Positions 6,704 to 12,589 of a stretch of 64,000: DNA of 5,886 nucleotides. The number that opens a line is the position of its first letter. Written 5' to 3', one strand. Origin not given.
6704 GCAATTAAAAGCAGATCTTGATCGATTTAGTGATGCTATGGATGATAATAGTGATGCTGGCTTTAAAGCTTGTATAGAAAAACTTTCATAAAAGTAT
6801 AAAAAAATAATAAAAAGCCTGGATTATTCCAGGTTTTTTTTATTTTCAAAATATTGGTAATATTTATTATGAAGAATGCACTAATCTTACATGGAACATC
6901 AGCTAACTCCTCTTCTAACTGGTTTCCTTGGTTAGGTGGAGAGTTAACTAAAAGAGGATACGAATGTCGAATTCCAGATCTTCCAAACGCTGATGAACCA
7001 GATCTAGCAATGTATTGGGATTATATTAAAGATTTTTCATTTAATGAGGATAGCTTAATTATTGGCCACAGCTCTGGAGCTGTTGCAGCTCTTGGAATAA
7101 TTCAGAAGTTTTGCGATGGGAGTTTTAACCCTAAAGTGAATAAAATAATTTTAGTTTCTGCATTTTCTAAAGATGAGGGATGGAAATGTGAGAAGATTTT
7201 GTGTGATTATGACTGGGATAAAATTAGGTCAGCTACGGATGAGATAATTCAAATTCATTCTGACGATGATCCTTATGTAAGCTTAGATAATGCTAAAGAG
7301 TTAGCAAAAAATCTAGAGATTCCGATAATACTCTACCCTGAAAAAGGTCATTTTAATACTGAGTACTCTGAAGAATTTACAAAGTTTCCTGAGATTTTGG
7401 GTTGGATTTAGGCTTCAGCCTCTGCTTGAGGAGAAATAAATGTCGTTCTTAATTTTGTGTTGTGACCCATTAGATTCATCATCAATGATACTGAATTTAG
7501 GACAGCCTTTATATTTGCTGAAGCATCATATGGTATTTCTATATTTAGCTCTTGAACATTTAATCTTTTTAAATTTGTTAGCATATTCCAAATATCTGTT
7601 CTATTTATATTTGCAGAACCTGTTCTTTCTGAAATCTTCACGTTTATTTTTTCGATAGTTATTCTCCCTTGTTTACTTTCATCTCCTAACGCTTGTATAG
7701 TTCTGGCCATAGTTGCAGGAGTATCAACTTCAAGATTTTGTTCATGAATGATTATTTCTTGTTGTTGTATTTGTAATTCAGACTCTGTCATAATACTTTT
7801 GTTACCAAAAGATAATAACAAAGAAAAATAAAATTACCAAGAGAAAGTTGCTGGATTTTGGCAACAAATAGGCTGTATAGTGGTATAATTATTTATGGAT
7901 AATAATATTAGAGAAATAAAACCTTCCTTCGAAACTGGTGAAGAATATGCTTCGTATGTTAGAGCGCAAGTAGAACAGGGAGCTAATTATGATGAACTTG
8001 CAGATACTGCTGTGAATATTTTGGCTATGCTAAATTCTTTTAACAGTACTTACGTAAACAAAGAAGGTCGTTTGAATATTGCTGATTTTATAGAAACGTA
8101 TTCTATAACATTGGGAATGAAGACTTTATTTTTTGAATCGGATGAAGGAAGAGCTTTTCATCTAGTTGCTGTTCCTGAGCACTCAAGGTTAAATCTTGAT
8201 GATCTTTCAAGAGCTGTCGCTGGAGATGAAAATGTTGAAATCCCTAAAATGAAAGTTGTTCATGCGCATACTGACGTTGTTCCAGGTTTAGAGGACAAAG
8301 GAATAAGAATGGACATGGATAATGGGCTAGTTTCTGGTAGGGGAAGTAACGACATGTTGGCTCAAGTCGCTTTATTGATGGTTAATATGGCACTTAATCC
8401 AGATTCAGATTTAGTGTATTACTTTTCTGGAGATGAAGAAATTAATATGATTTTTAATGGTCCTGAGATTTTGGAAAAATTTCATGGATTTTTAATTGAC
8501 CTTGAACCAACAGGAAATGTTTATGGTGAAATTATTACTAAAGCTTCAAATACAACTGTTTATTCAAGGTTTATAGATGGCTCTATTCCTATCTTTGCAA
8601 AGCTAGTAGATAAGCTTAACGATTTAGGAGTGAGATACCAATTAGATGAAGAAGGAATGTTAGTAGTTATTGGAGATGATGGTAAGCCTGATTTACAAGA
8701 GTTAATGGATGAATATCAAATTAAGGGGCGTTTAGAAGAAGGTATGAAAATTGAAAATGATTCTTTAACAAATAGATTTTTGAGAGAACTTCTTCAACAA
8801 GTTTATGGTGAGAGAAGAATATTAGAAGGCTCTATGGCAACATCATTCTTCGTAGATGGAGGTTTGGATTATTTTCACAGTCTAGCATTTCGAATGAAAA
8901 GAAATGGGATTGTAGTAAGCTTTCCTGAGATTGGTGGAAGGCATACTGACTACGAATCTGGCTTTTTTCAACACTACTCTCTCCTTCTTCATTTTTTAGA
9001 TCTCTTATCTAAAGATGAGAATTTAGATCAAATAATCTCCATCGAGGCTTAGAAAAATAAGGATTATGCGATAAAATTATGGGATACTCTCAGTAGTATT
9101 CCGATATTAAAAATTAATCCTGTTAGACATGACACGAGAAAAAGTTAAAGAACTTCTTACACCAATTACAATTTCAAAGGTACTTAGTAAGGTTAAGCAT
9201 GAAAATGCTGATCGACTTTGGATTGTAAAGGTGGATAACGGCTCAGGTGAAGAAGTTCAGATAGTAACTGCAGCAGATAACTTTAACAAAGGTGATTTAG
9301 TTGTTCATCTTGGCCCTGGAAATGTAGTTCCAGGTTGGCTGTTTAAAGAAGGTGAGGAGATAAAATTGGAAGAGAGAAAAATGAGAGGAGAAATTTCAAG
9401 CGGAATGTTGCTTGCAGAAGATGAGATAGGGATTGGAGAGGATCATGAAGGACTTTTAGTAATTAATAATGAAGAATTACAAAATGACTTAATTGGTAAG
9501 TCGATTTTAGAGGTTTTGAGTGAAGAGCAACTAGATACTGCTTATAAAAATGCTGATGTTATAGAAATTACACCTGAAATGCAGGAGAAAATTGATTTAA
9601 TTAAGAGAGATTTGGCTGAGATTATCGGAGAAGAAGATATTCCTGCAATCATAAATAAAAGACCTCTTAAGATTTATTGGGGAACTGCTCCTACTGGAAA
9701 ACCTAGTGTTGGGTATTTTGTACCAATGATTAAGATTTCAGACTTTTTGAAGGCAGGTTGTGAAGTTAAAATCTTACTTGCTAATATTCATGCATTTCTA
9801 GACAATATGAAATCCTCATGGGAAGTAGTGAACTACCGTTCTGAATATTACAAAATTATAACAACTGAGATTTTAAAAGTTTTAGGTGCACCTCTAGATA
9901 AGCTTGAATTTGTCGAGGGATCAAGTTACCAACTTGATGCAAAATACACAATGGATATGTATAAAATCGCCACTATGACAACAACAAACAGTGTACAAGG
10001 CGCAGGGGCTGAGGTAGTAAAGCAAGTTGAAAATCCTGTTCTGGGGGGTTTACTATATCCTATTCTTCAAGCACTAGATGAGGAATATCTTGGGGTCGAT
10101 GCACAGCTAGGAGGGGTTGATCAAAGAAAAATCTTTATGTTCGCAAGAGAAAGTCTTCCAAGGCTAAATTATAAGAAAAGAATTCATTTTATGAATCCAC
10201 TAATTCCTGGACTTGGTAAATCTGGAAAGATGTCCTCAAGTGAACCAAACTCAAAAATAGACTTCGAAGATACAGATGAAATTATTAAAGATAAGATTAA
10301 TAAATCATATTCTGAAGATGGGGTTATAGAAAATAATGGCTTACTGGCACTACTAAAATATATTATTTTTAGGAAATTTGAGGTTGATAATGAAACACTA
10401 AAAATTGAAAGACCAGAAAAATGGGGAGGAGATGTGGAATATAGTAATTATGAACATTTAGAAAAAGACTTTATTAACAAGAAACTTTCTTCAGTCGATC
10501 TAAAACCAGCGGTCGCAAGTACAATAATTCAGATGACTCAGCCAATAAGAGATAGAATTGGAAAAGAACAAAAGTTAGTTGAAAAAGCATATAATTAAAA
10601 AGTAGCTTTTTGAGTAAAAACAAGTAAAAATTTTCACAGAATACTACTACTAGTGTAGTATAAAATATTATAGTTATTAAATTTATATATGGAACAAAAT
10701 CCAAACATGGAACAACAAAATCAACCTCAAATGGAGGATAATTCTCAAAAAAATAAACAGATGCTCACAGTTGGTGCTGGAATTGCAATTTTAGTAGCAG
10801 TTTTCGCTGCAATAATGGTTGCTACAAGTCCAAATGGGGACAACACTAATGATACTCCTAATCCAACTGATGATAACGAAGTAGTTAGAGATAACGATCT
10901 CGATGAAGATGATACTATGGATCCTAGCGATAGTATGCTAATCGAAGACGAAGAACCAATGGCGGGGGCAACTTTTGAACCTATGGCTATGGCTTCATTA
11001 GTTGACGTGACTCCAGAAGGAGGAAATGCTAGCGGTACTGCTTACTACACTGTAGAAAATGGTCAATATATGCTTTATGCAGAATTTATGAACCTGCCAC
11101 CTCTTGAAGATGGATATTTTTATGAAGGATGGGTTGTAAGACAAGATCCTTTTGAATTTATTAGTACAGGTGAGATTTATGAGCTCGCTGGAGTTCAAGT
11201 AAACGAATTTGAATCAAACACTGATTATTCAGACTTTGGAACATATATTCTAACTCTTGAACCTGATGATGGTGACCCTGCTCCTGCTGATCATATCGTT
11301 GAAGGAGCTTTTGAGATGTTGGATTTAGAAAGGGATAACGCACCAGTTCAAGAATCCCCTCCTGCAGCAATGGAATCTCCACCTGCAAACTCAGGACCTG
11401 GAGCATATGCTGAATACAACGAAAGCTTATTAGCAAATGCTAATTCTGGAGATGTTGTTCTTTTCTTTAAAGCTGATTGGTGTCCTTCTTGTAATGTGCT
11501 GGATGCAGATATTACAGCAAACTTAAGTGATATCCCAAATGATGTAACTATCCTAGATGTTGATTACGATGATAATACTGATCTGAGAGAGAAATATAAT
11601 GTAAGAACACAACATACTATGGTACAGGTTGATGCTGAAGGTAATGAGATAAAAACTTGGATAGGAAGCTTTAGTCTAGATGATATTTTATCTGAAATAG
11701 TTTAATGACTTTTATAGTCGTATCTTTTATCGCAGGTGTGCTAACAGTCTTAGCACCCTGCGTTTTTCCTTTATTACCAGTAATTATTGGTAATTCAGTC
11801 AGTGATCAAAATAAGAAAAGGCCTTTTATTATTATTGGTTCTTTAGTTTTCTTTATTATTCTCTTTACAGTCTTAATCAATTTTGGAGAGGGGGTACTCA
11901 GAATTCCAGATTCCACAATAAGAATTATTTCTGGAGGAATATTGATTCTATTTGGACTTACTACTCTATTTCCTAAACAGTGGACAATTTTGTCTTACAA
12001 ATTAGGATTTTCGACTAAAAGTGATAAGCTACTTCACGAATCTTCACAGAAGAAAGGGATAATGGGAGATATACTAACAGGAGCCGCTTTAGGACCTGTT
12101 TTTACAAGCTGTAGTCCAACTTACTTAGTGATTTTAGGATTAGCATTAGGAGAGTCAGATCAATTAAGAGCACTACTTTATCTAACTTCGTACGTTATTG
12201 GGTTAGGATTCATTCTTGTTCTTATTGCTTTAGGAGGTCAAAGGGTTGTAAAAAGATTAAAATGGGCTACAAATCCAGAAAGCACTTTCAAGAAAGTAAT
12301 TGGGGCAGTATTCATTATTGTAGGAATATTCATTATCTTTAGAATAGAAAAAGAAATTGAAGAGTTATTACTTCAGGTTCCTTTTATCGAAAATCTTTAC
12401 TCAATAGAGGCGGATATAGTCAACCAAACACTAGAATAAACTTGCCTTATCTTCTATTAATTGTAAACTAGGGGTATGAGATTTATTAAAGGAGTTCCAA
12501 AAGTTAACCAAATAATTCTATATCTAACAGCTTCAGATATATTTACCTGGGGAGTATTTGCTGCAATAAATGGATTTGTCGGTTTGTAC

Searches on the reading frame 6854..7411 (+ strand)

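Call 74: search_protein_families(library=pfam, proteins=[window:6854-7411:+], max_evalue=0.0001)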
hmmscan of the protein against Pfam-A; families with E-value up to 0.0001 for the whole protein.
window:6854-7411:+ (185 aa): 2 families
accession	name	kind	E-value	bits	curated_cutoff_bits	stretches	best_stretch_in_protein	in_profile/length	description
PF06821.19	Ser_hydrolase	-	1.2e-15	58.3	22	1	10-181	2-166/172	Serine hydrolase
PF12697.13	Abhydrolase_6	-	4.4e-06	28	26.3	0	10-103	2-93/217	Alpha/beta hydrolase family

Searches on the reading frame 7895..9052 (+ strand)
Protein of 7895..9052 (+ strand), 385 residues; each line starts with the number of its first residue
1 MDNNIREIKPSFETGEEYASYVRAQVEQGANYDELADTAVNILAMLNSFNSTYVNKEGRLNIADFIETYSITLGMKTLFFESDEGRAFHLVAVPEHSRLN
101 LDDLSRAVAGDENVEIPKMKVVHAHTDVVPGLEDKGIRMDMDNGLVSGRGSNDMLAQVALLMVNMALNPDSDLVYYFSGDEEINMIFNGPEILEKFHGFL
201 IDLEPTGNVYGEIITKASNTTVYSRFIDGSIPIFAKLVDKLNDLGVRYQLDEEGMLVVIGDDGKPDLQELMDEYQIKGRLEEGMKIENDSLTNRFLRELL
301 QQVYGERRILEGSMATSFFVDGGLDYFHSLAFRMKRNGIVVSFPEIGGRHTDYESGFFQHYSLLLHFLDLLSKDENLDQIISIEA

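Call 49: search_protein_families(library=pfam, proteins=[window:7895-9052:+], max_evalue=0.001)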
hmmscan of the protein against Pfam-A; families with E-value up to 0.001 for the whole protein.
window:7895-9052:+ (385 aa): 2 families
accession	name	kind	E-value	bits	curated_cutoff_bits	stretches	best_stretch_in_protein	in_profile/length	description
PF01546.33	Peptidase_M20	-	6.7e-09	36.4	24.6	1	122-317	2-159/206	Peptidase family M20/M25/M40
PF04073.20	tRNA_edit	-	0.00023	21.7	25.5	1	74-131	21-76/123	Aminoacyl-tRNA editing domain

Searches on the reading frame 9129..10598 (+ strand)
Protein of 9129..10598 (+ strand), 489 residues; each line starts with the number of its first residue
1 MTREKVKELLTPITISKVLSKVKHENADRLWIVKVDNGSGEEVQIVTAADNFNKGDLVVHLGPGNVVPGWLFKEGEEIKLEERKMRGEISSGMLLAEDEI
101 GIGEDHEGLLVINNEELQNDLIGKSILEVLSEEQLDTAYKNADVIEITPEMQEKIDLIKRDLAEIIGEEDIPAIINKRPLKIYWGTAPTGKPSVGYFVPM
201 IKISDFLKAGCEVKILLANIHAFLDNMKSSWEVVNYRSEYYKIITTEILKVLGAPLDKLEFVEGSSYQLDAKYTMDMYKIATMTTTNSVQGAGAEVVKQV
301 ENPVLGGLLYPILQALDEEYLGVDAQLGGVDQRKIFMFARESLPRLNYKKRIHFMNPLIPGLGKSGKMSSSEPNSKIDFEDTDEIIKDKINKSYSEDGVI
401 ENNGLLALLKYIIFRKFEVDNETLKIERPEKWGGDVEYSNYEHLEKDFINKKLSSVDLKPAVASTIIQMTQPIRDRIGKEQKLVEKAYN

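Call 49: search_protein_families(library=pfam, proteins=[window:9129-10598:+], max_evalue=0.001)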
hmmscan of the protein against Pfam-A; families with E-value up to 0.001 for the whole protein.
window:9129-10598:+ (489 aa): 2 families
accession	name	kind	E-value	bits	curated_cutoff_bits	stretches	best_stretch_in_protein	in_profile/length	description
PF00579.31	tRNA-synt_1b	-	3.4e-57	194.4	21.1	1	177-469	3-290/292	tRNA synthetases class I (W and Y)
PF01588.26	tRNA_bind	-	7.6e-13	48.8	27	1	13-113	1-88/96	Putative tRNA binding domain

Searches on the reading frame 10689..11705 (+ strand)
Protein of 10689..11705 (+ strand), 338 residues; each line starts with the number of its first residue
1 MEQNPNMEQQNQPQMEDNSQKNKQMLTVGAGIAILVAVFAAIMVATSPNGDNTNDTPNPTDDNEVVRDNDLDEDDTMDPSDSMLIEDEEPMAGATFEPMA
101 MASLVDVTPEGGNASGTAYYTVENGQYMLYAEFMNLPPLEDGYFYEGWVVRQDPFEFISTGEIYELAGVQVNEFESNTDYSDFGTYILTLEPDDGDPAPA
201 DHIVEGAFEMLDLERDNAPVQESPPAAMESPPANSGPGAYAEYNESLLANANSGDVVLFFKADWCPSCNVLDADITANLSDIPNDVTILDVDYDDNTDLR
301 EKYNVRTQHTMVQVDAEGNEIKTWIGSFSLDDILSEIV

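Call 49: search_protein_families(library=pfam, proteins=[window:10689-11705:+], max_evalue=0.001)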
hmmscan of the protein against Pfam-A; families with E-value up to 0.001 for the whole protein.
window:10689-11705:+ (338 aa): 2 families
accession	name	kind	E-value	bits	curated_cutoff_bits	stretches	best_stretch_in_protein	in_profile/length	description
PF00085.26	Thioredoxin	-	8.5e-11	42.2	23.5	1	242-336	9-100/103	Thioredoxin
PF10099.14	RskA_C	-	3.4e-09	37.5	29.4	1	90-200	43-130/135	Anti-sigma-K factor rskA, C-terminal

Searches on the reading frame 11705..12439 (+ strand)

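Call 49: search_protein_families(library=pfam, proteins=[window:11705-12439:+], max_evalue=0.001)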
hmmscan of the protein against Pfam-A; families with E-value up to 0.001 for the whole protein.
window:11705-12439:+ (244 aa): 1 family
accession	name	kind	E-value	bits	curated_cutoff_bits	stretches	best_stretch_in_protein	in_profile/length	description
PF02683.22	DsbD_TM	-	3e-07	30.4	27.1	1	3-214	4-218/219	Cytochrome C biogenesis protein transmembrane domain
